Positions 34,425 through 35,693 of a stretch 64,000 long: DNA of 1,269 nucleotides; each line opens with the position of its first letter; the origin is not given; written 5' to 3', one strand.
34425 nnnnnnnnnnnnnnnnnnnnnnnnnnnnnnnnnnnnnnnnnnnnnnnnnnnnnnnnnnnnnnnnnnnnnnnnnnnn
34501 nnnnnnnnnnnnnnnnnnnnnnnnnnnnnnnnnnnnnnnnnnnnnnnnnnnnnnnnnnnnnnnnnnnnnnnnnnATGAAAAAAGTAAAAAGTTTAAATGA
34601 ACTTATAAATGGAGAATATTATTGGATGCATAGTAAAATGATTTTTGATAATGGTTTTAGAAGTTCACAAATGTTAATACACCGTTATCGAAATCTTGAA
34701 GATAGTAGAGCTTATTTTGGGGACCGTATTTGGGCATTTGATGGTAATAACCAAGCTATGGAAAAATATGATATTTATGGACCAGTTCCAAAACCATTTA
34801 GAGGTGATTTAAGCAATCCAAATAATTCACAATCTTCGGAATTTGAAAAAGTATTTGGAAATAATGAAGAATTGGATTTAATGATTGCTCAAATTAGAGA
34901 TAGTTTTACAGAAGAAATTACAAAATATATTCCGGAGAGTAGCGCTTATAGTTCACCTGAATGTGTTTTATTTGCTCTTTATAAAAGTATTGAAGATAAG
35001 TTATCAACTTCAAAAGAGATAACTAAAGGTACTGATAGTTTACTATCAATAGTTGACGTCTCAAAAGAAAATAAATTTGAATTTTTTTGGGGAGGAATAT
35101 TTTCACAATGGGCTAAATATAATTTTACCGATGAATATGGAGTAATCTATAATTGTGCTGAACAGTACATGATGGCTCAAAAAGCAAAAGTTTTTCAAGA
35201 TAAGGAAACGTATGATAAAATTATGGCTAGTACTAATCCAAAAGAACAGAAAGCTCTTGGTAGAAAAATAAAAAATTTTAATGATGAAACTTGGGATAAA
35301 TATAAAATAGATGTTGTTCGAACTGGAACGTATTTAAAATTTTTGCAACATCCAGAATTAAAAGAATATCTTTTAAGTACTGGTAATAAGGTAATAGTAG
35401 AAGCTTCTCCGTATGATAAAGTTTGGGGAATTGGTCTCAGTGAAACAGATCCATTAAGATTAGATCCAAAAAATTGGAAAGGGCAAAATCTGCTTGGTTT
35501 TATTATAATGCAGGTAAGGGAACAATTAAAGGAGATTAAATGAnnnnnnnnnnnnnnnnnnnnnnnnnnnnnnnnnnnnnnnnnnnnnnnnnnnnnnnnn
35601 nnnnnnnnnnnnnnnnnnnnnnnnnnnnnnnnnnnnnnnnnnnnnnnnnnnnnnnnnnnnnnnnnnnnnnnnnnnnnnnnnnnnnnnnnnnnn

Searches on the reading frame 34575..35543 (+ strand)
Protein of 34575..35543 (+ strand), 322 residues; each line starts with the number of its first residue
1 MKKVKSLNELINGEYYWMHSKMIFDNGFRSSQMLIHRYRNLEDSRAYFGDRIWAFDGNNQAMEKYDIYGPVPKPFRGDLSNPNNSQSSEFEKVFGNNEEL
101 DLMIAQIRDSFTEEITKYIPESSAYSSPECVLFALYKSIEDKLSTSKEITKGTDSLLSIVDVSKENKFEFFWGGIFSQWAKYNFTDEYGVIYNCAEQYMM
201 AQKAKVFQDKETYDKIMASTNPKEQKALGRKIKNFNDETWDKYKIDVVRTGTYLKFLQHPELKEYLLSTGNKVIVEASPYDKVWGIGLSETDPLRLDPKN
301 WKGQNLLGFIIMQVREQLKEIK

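Call 12: search_protein_families(library=phrogs, proteins=[window:34575-35543:+], max_evalue=0.00001)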
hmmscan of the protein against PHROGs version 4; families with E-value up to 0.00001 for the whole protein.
window:34575-35543:+ (322 aa): 1 family
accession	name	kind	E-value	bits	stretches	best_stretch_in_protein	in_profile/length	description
phrog_1017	-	unknown function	1.7e-51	175.6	1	164-320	4-154/170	-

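Call 70: search_protein_families(library=pfam, proteins=[window:34575-35543:+], max_evalue=0.001)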
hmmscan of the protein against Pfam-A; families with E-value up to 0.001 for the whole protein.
window:34575-35543:+ (322 aa): 1 family
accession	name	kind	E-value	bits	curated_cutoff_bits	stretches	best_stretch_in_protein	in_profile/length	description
PF08719.17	NADAR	-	5.6e-53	180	35.1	1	174-319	11-163/163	NADAR domain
